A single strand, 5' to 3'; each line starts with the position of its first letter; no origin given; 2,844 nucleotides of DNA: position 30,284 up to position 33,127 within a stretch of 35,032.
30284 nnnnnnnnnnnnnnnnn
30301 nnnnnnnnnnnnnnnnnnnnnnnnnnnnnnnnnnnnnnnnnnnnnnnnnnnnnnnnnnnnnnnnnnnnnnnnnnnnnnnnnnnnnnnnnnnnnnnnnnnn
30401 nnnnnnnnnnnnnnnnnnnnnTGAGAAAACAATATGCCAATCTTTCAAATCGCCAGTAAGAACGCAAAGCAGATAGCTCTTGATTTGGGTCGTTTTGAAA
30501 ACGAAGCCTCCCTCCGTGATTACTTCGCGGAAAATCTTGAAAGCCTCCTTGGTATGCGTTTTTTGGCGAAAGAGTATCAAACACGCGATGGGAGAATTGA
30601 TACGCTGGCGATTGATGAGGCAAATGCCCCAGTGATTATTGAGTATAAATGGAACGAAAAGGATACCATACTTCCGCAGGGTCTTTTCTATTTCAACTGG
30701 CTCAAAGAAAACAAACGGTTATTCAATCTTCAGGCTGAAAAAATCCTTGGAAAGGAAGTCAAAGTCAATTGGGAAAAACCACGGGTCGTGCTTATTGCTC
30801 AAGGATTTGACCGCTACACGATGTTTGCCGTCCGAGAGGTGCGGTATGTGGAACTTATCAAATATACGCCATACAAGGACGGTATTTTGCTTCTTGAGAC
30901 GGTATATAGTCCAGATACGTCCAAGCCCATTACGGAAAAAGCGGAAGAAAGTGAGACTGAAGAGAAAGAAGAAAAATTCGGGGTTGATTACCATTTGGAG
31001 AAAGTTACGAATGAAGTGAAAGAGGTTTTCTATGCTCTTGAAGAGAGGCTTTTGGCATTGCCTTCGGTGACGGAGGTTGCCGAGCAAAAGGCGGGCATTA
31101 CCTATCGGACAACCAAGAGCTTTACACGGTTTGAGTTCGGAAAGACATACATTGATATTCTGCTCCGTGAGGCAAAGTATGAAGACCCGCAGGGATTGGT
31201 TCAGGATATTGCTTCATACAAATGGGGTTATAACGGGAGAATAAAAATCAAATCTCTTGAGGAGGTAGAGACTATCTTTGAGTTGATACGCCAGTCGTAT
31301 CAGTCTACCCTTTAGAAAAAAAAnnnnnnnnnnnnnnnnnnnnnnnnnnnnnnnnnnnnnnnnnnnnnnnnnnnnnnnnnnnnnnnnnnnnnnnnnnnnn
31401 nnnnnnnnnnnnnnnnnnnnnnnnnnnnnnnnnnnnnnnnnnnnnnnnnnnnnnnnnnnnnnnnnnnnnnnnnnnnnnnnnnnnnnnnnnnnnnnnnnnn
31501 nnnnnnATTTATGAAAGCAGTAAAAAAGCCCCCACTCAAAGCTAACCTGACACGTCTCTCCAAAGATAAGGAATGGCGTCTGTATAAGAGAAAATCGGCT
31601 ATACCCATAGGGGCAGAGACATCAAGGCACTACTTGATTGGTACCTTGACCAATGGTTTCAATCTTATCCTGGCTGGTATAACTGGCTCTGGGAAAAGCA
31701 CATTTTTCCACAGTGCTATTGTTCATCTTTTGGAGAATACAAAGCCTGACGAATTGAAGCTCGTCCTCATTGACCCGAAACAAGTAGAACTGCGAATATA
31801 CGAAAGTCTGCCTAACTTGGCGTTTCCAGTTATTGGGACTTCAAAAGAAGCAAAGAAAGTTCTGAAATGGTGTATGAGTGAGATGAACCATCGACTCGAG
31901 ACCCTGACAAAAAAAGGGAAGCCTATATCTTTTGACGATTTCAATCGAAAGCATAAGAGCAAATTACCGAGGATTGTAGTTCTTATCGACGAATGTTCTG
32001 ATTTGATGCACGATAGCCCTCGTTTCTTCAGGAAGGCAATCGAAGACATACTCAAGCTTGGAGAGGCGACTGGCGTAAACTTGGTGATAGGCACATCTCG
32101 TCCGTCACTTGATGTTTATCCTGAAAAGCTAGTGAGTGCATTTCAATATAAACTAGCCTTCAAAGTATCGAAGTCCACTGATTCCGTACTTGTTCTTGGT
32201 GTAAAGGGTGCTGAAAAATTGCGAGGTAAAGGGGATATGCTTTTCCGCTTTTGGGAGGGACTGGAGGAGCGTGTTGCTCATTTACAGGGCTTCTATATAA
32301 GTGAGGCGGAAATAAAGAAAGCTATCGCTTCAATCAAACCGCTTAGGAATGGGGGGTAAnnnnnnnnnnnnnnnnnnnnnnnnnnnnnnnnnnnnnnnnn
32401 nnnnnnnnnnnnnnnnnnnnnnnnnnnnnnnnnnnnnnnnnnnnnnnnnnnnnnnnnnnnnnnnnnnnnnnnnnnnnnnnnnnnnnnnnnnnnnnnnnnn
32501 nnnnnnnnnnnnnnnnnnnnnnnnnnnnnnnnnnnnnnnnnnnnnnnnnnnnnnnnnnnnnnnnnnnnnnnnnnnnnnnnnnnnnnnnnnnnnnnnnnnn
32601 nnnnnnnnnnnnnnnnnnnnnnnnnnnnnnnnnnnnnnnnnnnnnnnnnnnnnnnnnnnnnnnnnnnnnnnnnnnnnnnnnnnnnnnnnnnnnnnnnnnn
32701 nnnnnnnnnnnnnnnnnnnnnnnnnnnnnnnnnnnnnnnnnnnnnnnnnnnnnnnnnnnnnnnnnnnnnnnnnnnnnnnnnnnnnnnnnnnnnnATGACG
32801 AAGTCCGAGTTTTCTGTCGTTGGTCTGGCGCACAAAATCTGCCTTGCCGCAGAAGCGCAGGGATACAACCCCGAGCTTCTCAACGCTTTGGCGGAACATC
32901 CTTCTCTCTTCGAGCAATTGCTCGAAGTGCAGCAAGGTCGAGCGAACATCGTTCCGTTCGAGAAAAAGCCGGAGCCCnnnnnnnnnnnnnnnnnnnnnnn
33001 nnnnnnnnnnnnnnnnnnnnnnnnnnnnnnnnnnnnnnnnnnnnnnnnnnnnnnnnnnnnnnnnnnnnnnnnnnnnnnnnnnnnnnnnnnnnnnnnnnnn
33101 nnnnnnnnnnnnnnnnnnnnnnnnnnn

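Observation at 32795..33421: The DGR target is a small, apparently cytoplasmic, GC-rich protein embedded among restriction and mobility genes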

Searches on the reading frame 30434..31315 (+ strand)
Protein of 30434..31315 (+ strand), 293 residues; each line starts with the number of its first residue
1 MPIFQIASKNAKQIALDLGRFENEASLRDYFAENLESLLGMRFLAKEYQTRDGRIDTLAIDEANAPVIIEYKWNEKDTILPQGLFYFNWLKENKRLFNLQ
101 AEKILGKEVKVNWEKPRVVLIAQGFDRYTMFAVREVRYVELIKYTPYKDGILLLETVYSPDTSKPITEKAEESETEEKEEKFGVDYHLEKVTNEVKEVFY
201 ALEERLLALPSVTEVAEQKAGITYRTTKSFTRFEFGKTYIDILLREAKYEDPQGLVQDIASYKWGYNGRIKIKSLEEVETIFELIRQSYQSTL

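Call 7: search_protein_families(library=pfam, proteins=[window:30434-31315:+], max_evalue=0.01)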
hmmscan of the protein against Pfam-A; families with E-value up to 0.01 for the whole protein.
window:30434-31315:+ (293 aa): 2 families
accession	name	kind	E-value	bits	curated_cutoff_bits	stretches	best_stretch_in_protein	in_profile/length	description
PF18899.5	DUF5655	-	2.2e-10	41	24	1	185-291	2-108/109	Domain of unknown function (DUF5655)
PF01939.22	NucS_C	-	0.00018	22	24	1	24-74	2-53/124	Endonuclease NucS C-terminal domain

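Call 72: search_protein_families(library=ncbifam, proteins=[window:30434-31315:+], max_evalue=0.01)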
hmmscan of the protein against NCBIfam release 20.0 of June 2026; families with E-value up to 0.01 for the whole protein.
window:30434-31315:+ (293 aa): 2 families
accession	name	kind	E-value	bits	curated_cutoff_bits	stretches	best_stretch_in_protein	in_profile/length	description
NF003270.0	PRK04247.1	equivalog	1.2e-05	24.5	216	1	15-74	121-181/250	endonuclease NucS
NF002876.0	PRK03298.1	equivalog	0.00068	19.1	252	1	23-96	104-178/224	endonuclease NucS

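Call 73: search_protein_families(library=padloc, proteins=[window:30434-31315:+], max_evalue=0.01)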
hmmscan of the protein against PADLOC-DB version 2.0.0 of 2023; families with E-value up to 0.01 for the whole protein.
window:30434-31315:+ (293 aa): 3 families
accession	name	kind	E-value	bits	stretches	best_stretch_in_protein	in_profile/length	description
PDLC04946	PDC-S18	-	8.5e-66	220.4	1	3-291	23-322/365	-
PDLC04945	PDC-S18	-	1.1e-46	157.6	1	1-289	1-301/302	-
PDLC04916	PDC-S11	-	0.0021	15.1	1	12-92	13-96/358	-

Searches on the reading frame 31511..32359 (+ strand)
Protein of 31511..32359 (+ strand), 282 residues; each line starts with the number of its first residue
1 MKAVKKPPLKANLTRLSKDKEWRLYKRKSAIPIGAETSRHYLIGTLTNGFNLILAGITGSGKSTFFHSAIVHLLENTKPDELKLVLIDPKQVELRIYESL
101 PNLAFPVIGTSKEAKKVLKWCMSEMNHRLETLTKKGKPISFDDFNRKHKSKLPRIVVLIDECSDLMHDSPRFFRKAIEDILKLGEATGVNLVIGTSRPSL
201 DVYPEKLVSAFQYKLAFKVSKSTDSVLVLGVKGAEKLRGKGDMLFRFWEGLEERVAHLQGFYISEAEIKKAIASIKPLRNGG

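Call 7: search_protein_families(library=pfam, proteins=[window:31511-32359:+], max_evalue=0.01)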
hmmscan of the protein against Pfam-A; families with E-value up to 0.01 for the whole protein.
window:31511-32359:+ (282 aa): 5 families
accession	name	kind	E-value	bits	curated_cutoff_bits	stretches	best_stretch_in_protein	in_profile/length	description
PF01580.24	FtsK_SpoIIIE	-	1e-27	97.5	24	1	13-199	2-220/221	FtsK/SpoIIIE family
PF00270.35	DEAD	-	0.00034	20.8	26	1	43-106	8-71/167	DEAD/DEAH box helicase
PF12846.13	AAA_10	-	0.0012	18.4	27.5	0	43-102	15-70/362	AAA-like domain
PF13245.12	AAA_19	-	0.0026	18.4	25.1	1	51-166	13-103/134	AAA domain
PF20703.3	nSTAND1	-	0.0068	16.5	27.1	1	38-193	22-157/379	Novel STAND NTPase 1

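Call 73: search_protein_families(library=padloc, proteins=[window:31511-32359:+], max_evalue=0.01)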
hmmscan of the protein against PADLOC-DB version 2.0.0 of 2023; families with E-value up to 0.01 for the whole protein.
window:31511-32359:+ (282 aa): 4 families
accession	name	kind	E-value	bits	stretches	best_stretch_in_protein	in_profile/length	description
PDLC02806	SspH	-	2.6e-36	122.6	1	53-275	1541-1765/1766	SspH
PDLC02804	SspH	-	6.8e-25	84.8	1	31-272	1315-1558/1561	SspH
PDLC04140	mad8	-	2e-17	61.7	1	49-247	27-288/314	mads_8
PDLC04103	HerA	-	0.0075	12.6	0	155-207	442-497/579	-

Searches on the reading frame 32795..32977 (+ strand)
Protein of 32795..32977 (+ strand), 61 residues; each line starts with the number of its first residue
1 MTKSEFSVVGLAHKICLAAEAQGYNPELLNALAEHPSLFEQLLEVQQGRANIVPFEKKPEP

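Call 85: find_homologous_proteins(query=window:32795-32977:+, max_evalue=0.01)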
Query seq(61 aa): no candidate shares three 5-residue words with the query. No homologue found.
